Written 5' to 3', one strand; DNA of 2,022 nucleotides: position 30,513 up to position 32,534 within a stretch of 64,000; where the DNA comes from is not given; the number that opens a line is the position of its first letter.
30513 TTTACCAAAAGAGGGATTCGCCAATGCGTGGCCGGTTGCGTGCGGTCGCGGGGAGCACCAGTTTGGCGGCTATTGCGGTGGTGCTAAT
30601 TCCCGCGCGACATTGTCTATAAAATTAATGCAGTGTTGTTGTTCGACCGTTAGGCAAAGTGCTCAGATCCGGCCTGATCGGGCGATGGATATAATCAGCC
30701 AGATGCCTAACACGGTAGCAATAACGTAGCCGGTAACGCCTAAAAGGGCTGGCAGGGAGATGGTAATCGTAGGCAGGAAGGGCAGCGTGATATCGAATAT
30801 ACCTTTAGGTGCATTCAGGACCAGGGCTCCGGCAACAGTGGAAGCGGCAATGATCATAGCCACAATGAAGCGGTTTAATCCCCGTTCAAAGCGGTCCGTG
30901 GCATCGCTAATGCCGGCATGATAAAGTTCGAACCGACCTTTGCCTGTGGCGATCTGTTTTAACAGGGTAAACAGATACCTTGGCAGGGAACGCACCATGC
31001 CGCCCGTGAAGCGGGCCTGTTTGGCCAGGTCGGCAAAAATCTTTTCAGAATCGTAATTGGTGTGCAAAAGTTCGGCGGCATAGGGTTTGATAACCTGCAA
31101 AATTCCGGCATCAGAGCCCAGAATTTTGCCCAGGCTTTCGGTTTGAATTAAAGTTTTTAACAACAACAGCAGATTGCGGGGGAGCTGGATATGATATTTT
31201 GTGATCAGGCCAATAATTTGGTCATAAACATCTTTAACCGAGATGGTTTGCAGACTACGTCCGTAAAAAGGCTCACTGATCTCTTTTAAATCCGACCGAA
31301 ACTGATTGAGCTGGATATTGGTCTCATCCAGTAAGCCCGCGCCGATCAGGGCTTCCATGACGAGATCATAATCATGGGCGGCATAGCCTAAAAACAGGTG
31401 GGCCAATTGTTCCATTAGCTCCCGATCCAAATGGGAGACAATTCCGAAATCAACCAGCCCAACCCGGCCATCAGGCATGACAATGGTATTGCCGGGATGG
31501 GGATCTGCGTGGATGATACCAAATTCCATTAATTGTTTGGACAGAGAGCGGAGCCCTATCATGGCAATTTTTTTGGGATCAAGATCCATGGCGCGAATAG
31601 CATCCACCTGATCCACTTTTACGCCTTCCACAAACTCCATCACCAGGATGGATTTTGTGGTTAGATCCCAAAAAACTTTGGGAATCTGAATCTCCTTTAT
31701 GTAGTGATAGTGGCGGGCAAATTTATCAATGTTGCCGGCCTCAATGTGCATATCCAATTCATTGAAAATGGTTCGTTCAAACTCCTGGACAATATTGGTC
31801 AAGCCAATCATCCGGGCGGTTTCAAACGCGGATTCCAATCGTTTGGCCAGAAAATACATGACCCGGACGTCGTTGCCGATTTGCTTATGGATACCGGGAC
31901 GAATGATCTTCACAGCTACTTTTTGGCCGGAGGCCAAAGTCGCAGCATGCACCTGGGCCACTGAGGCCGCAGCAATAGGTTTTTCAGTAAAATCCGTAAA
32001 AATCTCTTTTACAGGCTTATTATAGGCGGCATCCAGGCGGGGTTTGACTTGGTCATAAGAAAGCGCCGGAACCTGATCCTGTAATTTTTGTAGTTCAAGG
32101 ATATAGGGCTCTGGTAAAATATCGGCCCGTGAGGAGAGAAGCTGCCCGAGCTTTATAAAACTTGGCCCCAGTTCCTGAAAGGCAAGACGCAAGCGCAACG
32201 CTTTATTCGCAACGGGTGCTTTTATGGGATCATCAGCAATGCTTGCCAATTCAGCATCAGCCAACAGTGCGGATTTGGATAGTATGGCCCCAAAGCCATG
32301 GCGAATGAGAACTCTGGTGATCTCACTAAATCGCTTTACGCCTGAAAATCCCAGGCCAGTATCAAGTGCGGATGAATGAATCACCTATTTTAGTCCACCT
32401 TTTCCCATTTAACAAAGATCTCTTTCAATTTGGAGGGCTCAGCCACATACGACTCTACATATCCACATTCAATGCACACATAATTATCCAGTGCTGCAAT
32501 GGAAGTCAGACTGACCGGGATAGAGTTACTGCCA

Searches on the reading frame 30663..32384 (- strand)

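Call 29: search_protein_families(library=pfam, proteins=[window:30663-32384:-], max_evalue=0.00001)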
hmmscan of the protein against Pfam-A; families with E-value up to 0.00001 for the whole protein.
window:30663-32384:- (573 aa): 2 families
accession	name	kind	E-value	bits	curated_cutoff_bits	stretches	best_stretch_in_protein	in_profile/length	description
PF03109.22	ABC1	-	4.8e-75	252.3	22.9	1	100-345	1-243/244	ABC1 atypical kinase-like domain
PF01163.29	RIO1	-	7.3e-06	26.2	22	0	231-314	69-149/187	RIO domain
